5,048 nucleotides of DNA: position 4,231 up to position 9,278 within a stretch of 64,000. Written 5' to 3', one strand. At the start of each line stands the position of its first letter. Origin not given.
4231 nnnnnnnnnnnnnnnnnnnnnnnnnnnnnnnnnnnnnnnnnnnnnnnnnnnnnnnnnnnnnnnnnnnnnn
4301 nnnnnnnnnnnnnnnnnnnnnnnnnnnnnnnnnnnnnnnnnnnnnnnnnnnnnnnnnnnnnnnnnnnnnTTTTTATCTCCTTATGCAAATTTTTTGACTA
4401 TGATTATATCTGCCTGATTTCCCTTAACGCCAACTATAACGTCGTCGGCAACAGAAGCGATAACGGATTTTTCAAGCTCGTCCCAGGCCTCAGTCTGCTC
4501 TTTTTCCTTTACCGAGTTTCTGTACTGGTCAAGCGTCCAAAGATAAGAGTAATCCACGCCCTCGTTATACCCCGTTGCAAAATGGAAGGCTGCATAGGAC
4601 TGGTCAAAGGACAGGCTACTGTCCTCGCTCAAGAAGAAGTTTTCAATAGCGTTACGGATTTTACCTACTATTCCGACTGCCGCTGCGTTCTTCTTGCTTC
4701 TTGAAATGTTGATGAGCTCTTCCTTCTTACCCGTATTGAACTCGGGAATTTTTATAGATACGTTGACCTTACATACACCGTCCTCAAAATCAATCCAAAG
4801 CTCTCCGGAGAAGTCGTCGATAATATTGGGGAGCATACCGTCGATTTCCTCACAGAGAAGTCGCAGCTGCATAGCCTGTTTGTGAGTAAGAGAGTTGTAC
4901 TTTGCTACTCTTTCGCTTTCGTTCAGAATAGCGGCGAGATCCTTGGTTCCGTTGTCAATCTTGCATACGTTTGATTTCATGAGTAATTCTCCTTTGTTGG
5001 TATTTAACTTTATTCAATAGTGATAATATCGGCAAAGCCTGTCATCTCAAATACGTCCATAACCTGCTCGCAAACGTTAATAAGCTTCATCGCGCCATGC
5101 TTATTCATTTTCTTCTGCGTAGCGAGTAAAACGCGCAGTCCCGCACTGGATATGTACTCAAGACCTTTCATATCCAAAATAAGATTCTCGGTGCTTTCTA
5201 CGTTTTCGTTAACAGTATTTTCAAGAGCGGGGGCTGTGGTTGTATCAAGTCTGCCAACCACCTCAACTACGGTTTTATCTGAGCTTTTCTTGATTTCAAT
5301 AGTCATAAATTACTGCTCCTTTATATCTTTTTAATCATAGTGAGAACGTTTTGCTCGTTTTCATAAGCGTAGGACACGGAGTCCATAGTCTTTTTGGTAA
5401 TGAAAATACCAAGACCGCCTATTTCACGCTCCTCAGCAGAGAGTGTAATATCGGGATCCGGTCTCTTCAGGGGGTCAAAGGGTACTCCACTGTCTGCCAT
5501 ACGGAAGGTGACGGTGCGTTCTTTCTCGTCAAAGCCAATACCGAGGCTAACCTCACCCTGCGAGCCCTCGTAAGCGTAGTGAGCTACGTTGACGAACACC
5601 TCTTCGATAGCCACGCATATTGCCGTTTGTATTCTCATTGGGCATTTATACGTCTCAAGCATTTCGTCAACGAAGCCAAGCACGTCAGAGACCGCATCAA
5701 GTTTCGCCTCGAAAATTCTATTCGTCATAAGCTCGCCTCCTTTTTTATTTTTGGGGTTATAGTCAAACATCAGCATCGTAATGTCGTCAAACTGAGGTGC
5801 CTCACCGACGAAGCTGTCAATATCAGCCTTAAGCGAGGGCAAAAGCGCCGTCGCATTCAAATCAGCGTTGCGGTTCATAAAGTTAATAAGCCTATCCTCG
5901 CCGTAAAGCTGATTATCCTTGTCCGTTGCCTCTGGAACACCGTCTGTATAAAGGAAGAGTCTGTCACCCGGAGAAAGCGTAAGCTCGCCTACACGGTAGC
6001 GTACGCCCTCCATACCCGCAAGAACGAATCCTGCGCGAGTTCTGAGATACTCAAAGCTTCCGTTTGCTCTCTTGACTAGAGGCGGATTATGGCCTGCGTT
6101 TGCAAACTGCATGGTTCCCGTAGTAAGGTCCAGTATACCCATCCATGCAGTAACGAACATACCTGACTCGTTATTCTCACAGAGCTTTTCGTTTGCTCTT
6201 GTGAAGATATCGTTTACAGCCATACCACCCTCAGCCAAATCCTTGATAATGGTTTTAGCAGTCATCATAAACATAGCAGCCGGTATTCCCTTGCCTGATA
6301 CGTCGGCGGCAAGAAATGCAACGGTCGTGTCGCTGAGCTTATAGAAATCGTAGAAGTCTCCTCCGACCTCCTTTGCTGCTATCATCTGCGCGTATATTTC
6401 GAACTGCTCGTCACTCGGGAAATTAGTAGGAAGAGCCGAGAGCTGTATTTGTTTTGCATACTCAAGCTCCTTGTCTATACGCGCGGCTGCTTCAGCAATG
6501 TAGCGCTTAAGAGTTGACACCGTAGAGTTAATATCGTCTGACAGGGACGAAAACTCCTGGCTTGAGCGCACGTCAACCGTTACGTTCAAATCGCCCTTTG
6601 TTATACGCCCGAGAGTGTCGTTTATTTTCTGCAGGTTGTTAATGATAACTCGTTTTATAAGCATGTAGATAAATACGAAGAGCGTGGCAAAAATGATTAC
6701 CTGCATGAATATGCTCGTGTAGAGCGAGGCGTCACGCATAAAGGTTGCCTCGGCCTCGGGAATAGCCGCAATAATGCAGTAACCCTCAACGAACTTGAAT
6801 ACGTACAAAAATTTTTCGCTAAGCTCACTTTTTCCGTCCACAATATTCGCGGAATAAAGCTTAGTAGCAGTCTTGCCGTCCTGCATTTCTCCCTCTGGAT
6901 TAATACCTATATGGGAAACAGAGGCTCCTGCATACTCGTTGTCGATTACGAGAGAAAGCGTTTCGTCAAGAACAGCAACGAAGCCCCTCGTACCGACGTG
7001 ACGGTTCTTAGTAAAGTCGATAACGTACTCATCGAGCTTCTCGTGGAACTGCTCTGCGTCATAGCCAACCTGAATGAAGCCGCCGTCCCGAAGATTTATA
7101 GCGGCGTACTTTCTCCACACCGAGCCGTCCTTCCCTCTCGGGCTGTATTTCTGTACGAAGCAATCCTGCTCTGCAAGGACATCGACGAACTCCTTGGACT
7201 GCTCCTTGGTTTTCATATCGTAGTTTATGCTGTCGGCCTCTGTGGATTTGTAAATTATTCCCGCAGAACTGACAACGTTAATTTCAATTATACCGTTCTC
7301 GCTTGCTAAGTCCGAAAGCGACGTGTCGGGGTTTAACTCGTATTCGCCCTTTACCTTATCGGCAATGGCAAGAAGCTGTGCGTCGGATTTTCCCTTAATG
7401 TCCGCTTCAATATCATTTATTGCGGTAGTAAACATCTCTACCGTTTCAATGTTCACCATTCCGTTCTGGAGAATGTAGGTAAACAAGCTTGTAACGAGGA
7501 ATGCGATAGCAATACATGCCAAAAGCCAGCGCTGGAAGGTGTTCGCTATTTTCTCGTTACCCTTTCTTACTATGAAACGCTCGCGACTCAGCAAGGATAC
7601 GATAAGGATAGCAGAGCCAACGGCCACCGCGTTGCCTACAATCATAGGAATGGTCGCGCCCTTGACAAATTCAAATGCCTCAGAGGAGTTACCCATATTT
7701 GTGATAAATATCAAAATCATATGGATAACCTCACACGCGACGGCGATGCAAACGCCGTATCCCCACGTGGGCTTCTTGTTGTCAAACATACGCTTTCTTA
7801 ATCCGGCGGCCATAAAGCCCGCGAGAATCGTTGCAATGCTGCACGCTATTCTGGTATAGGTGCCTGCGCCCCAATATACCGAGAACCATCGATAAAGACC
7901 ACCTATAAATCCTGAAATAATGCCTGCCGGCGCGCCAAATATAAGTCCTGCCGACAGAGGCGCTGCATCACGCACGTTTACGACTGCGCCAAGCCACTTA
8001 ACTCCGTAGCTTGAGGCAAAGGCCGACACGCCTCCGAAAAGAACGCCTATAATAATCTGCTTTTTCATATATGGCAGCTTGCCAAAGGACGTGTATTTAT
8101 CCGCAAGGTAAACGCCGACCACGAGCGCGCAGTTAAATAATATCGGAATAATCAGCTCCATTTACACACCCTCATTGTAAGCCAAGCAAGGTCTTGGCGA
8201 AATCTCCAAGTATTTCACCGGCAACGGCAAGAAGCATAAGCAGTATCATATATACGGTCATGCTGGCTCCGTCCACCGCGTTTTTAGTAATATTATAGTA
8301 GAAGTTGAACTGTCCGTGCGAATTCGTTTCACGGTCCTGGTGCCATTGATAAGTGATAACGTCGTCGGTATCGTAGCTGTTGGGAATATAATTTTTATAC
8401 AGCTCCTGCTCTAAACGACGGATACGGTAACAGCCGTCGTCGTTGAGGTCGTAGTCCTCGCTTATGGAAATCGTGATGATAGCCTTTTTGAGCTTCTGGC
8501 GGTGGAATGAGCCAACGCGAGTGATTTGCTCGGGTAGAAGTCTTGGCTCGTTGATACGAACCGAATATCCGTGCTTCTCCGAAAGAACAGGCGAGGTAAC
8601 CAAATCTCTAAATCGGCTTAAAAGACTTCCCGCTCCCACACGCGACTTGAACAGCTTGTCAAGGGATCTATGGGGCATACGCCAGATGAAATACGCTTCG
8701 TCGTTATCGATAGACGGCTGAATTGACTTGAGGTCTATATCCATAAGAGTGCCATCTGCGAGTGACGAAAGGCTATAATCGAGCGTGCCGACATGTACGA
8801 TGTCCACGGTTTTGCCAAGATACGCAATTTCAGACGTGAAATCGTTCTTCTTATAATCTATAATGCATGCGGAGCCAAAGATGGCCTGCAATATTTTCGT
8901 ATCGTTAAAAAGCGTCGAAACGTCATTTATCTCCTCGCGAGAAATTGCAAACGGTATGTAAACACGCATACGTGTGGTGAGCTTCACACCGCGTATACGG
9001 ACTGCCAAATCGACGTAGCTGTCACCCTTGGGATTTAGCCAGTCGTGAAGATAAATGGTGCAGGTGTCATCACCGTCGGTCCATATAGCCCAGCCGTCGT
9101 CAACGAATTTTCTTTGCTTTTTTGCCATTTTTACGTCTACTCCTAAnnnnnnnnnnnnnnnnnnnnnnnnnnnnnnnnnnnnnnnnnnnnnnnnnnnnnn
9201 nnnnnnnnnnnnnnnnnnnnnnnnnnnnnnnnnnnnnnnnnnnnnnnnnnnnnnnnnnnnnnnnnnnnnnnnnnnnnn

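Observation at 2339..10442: Eight-gene operon linking a partner-switching module to a (p)ppGpp hydrolase, an APH-like kinase and guanine deaminase, with no sigma factor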

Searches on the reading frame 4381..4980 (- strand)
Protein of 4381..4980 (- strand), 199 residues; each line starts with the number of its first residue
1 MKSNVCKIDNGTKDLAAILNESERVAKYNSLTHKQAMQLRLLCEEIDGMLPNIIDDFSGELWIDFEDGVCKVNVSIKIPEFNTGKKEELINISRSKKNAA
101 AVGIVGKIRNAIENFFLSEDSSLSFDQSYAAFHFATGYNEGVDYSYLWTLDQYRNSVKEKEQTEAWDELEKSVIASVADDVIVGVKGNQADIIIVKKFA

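Call 3: search_protein_families(library=pfam, proteins=[window:4381-4980:-], max_evalue=0.01)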
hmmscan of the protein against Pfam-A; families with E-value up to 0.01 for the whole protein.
window:4381-4980:- (199 aa): 0 families

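Call 4: search_protein_families(library=ncbifam, proteins=[window:4381-4980:-], max_evalue=0.01)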
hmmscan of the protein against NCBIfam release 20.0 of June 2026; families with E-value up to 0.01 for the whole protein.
window:4381-4980:- (199 aa): 0 families

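Call 20: find_homologous_proteins(query=window:4381-4980:-, max_evalue=0.001)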
Query window:4381-4980:- (199 aa): 2013 proteins with E <= 0.001 among 2078 candidates; the best 120 are listed.
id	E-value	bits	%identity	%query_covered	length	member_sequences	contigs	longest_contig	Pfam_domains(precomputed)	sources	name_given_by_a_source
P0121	2.5e-125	433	100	100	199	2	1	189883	-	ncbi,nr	ncbi:MAG: hypothetical protein J6Q85_05920 [Clostridia bacterium]|nr:hypothetical protein [Clostridi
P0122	4.2e-102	358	80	100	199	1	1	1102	-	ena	-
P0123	1.1e-101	356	80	100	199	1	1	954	-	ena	-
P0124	1.4e-101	356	79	100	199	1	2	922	-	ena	-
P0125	1.5e-101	356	79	100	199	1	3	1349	-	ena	-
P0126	2.6e-100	352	79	100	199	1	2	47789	-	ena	-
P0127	1.8e-99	349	82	100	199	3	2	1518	-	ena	-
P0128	1.0e-98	347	78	100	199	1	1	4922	-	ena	-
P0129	2.2e-98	346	78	100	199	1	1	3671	-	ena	-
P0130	2.5e-98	345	76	100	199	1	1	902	-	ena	-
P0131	3.2e-98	345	78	100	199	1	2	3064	-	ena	-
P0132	2.2e-97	342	77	100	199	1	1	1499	-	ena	-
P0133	4.0e-97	341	75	100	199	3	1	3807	-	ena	-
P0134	4.7e-97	341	76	100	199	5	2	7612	-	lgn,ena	-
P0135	5.7e-97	341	77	99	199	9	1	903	-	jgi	jgi:hypothetical protein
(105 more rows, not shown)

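Call 29: search_protein_families(library=padloc, proteins=[window:4381-4980:-], max_evalue=0.01)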
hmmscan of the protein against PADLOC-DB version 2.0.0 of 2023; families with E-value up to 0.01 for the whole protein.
window:4381-4980:- (199 aa): 0 families

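Call 38: predict_structure(alignment_id=A2)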
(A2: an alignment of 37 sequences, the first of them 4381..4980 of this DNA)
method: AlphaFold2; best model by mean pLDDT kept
length: 199 residues; sequences in the alignment: 37
mean_pLDDT: 69.1   pTM: 0.69
mean pLDDT of the five models: 69.1, 66.2, 65.9, 62.5, 53.9
residues with pLDDT >= 90: 18; 70-90: 80; 50-70: 70; < 50: 31
segments of 3 or more residues with pLDDT < 50: 95-102, 119-141
pLDDT, mean of each block of 10 residues (from residue 1): 80 76 91 91 83 75 89 81 55 46 63 58 36 40 61 63 59 72 78 85
secondary structure, 60 per line:
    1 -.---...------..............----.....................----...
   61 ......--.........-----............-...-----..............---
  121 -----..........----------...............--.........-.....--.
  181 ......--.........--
elements in order: E6-8 H15-28 H33-53 E58-66 E69-77 H83-94 H104-117 H126-135 E146-149 H150-160 H163-171 H173-177 E180-186 E189-197

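Call 41: fold_search(model_id=the predicted structure, library=pdb)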
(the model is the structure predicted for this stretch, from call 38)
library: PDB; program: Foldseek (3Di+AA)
matches with E <= 10: 330; with E <= 0.001: 2
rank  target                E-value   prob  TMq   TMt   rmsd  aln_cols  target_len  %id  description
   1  1til_E                6.3e-04  1.00  0.42  0.56   9.9       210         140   12  Crystal Structures of the ADP and ATP bound forms of the Bacillus Anti-sigma factor SpoIIAB in complex with the Anti-a (released 2004-06-15)
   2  1l0o_A                7.1e-04  1.00  0.42  0.57   9.7       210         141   11  Crystal Structure of the Bacillus stearothermophilus Anti-Sigma Factor SpoIIAB with the Sporulation Sigma Factor Sigma (released 2002-04-03)
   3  1th8_A                1.4e-03  1.00  0.41  0.58   7.6       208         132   12  Crystal Structures of the ADP and ATP bound forms of the Bacillus Anti-sigma factor SpoIIAB in complex with the Anti-a (released 2004-06-15)
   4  8ih8_D                1.8e-03  1.00  0.45  0.65   6.1       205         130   12  anti-sigmaF factor and Anti-sigmaF factor antagonist complex(usfx-RsfB) (released 2024-02-28)
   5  1tid_C                1.9e-03  1.00  0.42  0.58  10.3       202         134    9  Crystal Structures of the ADP and ATP bound forms of the Bacillus Anti-sigma factor SpoIIAB in complex with the Anti-a (released 2004-06-15)
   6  8jzt_B                2.4e-03  1.00  0.44  0.64   5.8       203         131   12  The sigF and anti-sigma factor complex (released 2024-10-16)
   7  8ih8_C                2.8e-03  1.00  0.45  0.66   6.3       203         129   12  anti-sigmaF factor and Anti-sigmaF factor antagonist complex(usfx-RsfB) (released 2024-02-28)
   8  1tid_A                2.8e-03  1.00  0.42  0.57  10.2       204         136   11  Crystal Structures of the ADP and ATP bound forms of the Bacillus Anti-sigma factor SpoIIAB in complex with the Anti-a (released 2004-06-15)
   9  8jzt_D                3.6e-03  1.00  0.44  0.63   6.5       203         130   12  The sigF and anti-sigma factor complex (released 2024-10-16)
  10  6m37_C                1.3e-02  1.00  0.41  0.66   7.8       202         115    8  The crystal structure of B. subtilis RsbV/RsbW complex in the hexagonal crystal form (released 2020-07-15)
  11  8jzt_F                1.8e-02  0.99  0.41  0.57   6.8       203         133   12  The sigF and anti-sigma factor complex (released 2024-10-16)
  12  6m37_A                6.5e-02  0.98  0.39  0.63   6.4       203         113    8  The crystal structure of B. subtilis RsbV/RsbW complex in the hexagonal crystal form (released 2020-07-15)
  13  1thn_A                6.5e-02  0.93  0.41  0.56  10.2       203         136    9  Crystal Structures of the ADP and ATP bound forms of the Bacillus Anti-sigma factor SpoIIAB in complex with the Anti-a (released 2004-06-15)
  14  6rfv_B                6.9e-02  0.35  0.19  0.17  13.8       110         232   12  Revisiting pH-gated conformational switch. Complex HK853-RR468 pH 7 (released 2020-02-19)
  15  6rgz_A                8.3e-02  0.33  0.19  0.17  13.8       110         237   12  Revisiting pH-gated conformational switch. Complex HK853-RR468 pH 6.5 (released 2020-02-19)
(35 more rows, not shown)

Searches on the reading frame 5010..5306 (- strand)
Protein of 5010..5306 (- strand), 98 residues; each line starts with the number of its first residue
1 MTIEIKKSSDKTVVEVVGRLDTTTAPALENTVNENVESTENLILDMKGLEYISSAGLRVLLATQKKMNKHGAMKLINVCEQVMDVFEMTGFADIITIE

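Call 3: search_protein_families(library=pfam, proteins=[window:5010-5306:-], max_evalue=0.01)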
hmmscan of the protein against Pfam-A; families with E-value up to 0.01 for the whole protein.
window:5010-5306:- (98 aa): 3 families
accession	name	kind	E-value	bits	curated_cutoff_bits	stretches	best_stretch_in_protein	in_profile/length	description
PF01740.26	STAS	-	1.3e-18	67.2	22.6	1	3-97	2-99/106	STAS domain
PF13466.11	STAS_2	-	3.8e-10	40.2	29.2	1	14-91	1-79/80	STAS domain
PF10469.15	AKAP7_NLS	-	0.0047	17.3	24.4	1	29-92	69-132/208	AKAP7 2'5' RNA ligase-like domain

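Call 4: search_protein_families(library=ncbifam, proteins=[window:5010-5306:-], max_evalue=0.01)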
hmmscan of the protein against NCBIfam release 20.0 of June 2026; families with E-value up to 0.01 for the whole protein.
window:5010-5306:- (98 aa): 6 families
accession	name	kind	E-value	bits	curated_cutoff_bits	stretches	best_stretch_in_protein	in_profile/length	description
TIGR00377.1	ant_ant_sig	superfamily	7.3e-23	80.5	53.45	1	1-97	3-102/108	anti-sigma factor antagonist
TIGR02886.1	spore_II_AA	equivalog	1.6e-15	57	114.75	1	3-97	1-98/106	anti-sigma F factor antagonist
NF047705.1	slr1659_superfam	superfamily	0.00021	21.5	100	1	5-80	10-89/111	slr1659 superfamily regulator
NF008660.1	PRK11660.1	equivalog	0.00039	18.9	614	1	6-87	460-541/572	C4-dicarboxylic acid transporter DauA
NF033618.0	mlaB_1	equivalog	0.00045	20.6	90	1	9-88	7-85/94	lipid asymmetry maintenance protein MlaB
NF002134.0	PRK00971.1-4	equivalog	0.0005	18.9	557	1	5-87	323-405/429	glutaminase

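Call 29: search_protein_families(library=padloc, proteins=[window:5010-5306:-], max_evalue=0.01)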
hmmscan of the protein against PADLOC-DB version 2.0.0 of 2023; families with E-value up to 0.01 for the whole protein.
window:5010-5306:- (98 aa): 0 families

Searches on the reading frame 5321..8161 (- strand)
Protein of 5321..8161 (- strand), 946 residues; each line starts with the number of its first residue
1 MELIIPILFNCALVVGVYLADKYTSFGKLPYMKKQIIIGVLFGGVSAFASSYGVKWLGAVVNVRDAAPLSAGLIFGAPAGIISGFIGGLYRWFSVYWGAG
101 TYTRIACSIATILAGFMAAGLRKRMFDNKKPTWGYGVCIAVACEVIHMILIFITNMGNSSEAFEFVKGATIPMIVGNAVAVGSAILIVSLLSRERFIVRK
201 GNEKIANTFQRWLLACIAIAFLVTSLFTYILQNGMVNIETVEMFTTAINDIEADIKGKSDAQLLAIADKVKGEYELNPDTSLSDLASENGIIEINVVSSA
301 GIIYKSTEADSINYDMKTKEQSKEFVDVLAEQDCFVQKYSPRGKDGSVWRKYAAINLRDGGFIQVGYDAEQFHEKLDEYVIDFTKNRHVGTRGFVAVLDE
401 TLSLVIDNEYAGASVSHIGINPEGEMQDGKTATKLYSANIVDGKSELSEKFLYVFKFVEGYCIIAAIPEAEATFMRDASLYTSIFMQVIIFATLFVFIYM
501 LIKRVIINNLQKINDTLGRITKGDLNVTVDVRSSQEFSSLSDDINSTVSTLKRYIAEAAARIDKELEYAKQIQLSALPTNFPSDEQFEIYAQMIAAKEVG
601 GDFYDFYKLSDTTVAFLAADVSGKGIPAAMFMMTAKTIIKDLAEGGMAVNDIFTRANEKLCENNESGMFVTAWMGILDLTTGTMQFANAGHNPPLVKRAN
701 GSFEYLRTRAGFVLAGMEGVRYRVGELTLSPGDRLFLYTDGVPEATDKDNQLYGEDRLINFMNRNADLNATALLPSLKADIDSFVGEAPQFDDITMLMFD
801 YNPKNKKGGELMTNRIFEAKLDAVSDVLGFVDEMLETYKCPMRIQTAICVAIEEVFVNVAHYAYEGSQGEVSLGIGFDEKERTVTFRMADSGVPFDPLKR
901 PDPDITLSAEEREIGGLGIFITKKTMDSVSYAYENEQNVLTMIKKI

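Call 3: search_protein_families(library=pfam, proteins=[window:5321-8161:-], max_evalue=0.01)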
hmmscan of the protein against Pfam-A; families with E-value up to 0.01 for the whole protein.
window:5321-8161:- (946 aa): 5 families
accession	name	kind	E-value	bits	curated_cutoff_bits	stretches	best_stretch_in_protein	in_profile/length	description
PF07228.17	SpoIIE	-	8.8e-49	166.5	25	1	611-800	2-190/192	Stage II sporulation protein E (SpoIIE)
PF07694.17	5TM-5TMR_LYT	-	9.4e-25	87.6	24.6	1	31-188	14-166/169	5TMR of 5TMR-LYT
PF13581.12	HATPase_c_2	-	5.3e-24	85.1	27.4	1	817-944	1-127/127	Histidine kinase-like ATPase domain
PF00672.30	HAMP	-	9.3e-05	23.1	25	1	502-552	2-52/53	HAMP domain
PF07155.17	ECF-ribofla_trS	-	0.00014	22.4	26.7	1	59-182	34-160/172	ECF-type riboflavin transporter, S component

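Call 4: search_protein_families(library=ncbifam, proteins=[window:5321-8161:-], max_evalue=0.01)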
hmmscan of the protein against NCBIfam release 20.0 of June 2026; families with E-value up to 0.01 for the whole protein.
window:5321-8161:- (946 aa): 16 families
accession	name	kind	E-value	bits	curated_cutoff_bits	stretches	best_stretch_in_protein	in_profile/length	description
NF038263.1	prot_phos_SiaA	equivalog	4e-18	65.3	700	2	552-800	401-656/658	biofilm regulation protein phosphatase SiaA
NF045505.1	RR_RssB_Pseudo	equivalog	1.3e-13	50.8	700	1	562-750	152-346/394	two-component system response regulator RssB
TIGR02865.1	spore_II_E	equivalog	1.1e-08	33.6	490.8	1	505-765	469-728/764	stage II sporulation protein E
TIGR02956.1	TMAO_torS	equivalog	1e-06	27.1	676.5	1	484-570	334-422/967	TMAO reductase system sensor histidine kinase/response regulator TorS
NF003144.0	PRK04069.1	equivalog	1.9e-06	27.4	145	1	848-944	43-141/161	anti-sigma B factor RsbW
TIGR01924.1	rsbW_low_gc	equivalog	2.5e-05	23.8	155.05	1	848-944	43-141/159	anti-sigma B factor RsbW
NF047794.1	HisKinPtgB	equivalog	0.00011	20.7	1000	0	490-554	342-408/656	two-component system sensor histidine kinase PgtB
NF008318.0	PRK11107.1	equivalog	0.00014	20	890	1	472-564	169-260/920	two-component sensor histidine kinase BarA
NF041210.1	his_kin_PieS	equivalog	0.0004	19.5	850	1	483-557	168-242/474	two component system sensor histidine kinase PieS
NF011615.0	PRK15041.1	equivalog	0.001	17.8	947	1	481-557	196-269/554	methyl-accepting chemotaxis protein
NF012163.2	BaeS_SmeS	equivalog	0.0015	17.6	500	1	486-553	168-235/457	sensor histidine kinase efflux regulator BaeS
NF047851.1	MCPCitTducer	equivalog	0.0018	17.4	900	1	473-554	187-265/553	methyl-accepting chemotaxis citrate transducer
TIGR01925.2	spIIAB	equivalog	0.0028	17.6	135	1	847-943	37-133/137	anti-sigma F factor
NF007837.0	PRK10549.1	equivalog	0.0028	16.4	603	1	489-553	170-235/466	envelope stress sensor histidine kinase BaeS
NF033092.0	HK_WalK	equivalog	0.0065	15.1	725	1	481-565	175-256/594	cell wall metabolism sensor histidine kinase WalK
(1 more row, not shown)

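Call 29: search_protein_families(library=padloc, proteins=[window:5321-8161:-], max_evalue=0.01)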
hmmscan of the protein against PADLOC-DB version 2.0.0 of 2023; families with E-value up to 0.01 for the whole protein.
window:5321-8161:- (946 aa): 0 families

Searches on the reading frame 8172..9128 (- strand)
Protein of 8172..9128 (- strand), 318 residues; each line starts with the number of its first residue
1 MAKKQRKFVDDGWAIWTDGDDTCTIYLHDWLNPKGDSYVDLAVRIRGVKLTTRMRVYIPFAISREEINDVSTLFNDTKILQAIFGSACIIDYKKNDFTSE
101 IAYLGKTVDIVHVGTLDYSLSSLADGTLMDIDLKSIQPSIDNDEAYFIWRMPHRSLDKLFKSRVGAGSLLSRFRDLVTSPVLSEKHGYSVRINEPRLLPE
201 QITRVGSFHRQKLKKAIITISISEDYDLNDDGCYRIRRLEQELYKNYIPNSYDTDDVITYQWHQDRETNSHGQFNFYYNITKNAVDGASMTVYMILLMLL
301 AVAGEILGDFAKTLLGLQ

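Call 3: search_protein_families(library=pfam, proteins=[window:8172-9128:-], max_evalue=0.01)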
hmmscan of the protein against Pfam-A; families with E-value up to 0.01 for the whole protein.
window:8172-9128:- (318 aa): 0 families

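Call 4: search_protein_families(library=ncbifam, proteins=[window:8172-9128:-], max_evalue=0.01)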
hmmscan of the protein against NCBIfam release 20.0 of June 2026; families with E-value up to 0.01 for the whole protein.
window:8172-9128:- (318 aa): 0 families

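Call 29: search_protein_families(library=padloc, proteins=[window:8172-9128:-], max_evalue=0.01)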
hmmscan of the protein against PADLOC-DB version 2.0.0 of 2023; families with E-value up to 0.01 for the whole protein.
window:8172-9128:- (318 aa): 0 families

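Call 83: search_solved_structures(query=A6, max_evalue=1)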
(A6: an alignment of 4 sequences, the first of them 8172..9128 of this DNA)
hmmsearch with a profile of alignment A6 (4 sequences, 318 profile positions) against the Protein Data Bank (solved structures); distinct sequences matched with E-value up to 1: 0.
